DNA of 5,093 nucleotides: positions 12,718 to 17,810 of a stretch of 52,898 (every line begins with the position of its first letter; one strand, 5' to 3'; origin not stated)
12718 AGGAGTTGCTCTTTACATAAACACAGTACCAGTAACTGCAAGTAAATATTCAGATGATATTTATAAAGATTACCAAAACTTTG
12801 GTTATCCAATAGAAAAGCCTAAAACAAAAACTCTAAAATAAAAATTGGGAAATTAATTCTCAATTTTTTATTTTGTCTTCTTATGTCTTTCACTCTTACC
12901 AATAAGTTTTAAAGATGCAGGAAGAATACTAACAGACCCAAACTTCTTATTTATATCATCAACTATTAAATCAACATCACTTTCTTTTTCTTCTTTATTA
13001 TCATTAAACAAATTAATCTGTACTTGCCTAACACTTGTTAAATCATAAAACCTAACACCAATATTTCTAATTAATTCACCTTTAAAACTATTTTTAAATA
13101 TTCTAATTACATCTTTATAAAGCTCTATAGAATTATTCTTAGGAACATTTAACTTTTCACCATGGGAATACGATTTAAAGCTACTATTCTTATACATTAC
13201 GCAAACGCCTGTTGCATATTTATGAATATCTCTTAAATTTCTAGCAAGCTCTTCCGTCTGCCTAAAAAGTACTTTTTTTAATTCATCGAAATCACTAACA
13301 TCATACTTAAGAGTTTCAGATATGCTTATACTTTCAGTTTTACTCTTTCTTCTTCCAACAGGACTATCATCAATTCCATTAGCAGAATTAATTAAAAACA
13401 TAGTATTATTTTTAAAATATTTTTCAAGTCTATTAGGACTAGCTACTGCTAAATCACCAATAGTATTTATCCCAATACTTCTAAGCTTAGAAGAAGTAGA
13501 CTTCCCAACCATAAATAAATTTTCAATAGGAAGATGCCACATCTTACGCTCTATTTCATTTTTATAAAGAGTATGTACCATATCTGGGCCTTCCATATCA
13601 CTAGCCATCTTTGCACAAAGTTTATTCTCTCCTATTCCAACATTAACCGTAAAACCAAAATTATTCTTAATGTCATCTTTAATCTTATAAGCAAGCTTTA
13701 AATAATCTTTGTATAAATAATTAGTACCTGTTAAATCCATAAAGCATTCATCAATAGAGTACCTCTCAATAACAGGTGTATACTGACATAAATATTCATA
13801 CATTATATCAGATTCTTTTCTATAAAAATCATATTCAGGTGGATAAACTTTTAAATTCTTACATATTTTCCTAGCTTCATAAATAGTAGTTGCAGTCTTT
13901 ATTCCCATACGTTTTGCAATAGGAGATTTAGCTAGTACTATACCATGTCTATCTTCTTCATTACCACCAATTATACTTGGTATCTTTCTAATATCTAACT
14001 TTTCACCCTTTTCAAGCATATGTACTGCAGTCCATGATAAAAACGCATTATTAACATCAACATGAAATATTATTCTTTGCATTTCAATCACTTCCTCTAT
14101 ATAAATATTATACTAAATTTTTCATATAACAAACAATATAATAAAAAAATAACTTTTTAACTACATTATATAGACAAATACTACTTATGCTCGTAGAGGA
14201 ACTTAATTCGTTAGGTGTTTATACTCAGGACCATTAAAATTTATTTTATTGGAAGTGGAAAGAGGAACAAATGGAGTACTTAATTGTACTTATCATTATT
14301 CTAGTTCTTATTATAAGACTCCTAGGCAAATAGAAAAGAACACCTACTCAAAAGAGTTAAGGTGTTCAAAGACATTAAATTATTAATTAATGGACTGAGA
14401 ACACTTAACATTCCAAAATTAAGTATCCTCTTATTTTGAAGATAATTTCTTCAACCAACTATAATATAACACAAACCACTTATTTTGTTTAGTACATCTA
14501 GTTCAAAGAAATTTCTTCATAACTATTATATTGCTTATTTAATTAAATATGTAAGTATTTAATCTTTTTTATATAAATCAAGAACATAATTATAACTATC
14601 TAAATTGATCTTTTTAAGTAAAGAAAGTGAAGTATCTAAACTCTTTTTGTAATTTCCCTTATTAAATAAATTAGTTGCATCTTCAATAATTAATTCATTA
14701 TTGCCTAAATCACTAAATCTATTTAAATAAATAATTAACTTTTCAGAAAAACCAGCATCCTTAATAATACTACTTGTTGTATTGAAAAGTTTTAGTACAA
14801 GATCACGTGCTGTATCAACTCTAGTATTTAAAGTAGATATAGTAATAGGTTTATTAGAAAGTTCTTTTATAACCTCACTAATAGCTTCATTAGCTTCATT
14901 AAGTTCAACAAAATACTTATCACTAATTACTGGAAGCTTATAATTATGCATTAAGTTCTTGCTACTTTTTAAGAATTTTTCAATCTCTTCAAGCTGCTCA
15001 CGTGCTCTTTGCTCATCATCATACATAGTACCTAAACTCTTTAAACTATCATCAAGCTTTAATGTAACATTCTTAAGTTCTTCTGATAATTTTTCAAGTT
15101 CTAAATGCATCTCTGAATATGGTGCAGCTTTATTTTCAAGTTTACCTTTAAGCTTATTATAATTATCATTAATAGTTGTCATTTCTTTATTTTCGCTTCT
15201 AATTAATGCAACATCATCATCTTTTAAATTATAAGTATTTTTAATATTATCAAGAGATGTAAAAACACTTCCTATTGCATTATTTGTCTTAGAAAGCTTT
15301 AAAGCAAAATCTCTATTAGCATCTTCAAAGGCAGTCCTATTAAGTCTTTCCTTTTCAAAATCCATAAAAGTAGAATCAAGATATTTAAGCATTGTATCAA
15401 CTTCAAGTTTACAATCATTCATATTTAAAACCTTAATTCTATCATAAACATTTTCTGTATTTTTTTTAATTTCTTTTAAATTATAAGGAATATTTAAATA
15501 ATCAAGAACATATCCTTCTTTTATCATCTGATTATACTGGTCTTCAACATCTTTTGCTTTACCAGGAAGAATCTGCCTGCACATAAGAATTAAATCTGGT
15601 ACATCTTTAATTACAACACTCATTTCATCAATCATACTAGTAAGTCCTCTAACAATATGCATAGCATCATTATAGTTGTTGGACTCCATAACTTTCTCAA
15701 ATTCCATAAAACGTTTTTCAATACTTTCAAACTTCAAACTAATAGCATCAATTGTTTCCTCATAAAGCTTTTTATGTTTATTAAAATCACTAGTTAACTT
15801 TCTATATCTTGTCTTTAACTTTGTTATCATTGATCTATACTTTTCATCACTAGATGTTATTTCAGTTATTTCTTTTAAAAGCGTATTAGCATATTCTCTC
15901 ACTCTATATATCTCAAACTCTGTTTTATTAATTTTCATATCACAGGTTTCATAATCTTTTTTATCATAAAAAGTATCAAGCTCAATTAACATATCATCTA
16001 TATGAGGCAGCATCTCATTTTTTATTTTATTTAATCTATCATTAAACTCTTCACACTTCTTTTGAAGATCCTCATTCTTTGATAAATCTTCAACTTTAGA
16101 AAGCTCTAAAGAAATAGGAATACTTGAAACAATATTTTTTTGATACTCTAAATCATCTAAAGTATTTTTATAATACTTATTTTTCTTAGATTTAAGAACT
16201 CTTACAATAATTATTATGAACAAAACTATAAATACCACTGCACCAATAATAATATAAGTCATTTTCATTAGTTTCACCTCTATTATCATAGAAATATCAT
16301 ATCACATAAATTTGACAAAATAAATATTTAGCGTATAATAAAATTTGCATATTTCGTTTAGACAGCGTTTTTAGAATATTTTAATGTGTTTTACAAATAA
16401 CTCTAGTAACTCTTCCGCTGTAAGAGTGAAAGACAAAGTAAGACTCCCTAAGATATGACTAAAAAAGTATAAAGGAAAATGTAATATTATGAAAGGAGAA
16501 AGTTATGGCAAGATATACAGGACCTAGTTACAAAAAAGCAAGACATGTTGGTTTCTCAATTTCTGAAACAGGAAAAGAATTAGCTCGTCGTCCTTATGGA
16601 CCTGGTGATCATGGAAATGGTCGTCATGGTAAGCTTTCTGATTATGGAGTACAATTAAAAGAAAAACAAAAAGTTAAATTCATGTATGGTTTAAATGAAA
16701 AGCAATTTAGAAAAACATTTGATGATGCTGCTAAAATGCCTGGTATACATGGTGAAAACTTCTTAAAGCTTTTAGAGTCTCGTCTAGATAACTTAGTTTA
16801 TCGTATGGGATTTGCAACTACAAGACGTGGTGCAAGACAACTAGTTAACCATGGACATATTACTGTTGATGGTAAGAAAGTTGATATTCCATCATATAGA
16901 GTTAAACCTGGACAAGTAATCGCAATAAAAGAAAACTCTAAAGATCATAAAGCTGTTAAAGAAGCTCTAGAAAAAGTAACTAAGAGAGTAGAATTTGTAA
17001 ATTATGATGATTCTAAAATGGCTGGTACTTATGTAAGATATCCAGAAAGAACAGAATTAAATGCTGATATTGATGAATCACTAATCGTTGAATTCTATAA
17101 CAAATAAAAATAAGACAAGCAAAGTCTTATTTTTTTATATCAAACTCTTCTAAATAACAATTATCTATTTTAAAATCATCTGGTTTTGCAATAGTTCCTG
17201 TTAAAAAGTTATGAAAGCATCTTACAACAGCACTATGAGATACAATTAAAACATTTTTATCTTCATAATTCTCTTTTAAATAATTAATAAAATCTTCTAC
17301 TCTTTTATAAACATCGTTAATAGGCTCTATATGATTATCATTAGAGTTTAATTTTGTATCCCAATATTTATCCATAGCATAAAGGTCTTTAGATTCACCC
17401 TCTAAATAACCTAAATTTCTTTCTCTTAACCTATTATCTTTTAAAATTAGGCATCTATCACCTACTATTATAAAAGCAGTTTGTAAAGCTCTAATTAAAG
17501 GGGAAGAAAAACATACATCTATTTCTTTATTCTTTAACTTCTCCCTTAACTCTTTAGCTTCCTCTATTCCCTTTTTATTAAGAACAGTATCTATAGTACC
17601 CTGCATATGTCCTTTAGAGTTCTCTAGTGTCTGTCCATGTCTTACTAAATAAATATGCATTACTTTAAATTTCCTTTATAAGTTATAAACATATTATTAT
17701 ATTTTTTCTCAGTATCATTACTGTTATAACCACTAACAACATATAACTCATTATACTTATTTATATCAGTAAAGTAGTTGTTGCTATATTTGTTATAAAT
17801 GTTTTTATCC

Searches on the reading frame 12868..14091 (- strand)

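Call 55: search_protein_families(library=pfam, proteins=[window:12868-14091:-], max_evalue=0.00001)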
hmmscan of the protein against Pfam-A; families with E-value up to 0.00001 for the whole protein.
window:12868-14091:- (407 aa): 3 families
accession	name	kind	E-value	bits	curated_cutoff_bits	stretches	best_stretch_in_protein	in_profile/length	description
PF00817.25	IMS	-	1.2e-37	129.6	23.2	1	27-165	11-148/148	impB/mucB/samB family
PF11799.13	IMS_C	-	5.7e-19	69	20.7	1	253-361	2-109/109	impB/mucB/samB family C-terminal domain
PF21999.2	IMS_HHH_1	-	1.4e-06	29.1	27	0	195-229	6-40/53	DNA polymerase-iota, thumb domain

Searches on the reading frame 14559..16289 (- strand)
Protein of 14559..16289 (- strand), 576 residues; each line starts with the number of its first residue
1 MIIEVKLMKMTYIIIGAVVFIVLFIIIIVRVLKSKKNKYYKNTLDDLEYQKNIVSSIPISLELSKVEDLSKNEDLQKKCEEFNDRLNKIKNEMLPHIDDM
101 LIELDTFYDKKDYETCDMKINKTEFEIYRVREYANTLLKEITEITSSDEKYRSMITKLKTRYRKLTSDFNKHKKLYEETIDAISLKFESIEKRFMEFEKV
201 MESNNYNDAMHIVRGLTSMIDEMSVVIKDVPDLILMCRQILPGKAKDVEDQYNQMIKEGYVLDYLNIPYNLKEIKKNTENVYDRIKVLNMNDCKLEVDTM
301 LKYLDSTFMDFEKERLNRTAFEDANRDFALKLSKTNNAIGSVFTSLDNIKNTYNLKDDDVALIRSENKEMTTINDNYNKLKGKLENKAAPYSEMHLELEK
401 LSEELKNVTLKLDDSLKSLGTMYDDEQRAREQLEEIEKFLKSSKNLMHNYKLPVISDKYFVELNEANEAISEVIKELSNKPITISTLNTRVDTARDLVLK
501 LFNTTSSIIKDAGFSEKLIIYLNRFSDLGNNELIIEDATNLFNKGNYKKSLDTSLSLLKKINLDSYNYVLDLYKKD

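Call 55: search_protein_families(library=pfam, proteins=[window:14559-16289:-], max_evalue=0.00001)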
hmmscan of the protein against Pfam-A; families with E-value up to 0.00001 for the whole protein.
window:14559-16289:- (576 aa): 1 family
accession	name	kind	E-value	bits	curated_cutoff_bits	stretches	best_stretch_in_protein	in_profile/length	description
PF06160.17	EzrA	-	2.1e-89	300.8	39.6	1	19-569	2-553/557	Septation ring formation regulator, EzrA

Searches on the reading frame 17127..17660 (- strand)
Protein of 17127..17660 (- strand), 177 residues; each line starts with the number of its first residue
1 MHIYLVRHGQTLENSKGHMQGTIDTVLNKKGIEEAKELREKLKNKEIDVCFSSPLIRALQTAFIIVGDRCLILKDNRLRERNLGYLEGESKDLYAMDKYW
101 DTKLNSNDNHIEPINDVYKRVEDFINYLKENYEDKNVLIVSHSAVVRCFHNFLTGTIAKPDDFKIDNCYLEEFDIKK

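Call 55: search_protein_families(library=pfam, proteins=[window:17127-17660:-], max_evalue=0.00001)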
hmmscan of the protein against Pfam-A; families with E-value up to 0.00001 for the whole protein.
window:17127-17660:- (177 aa): 1 family
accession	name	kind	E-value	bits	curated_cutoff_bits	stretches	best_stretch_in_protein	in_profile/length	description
PF00300.27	His_Phos_1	-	1.5e-40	139.4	21.7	1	3-175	1-181/194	Histidine phosphatase superfamily (branch 1)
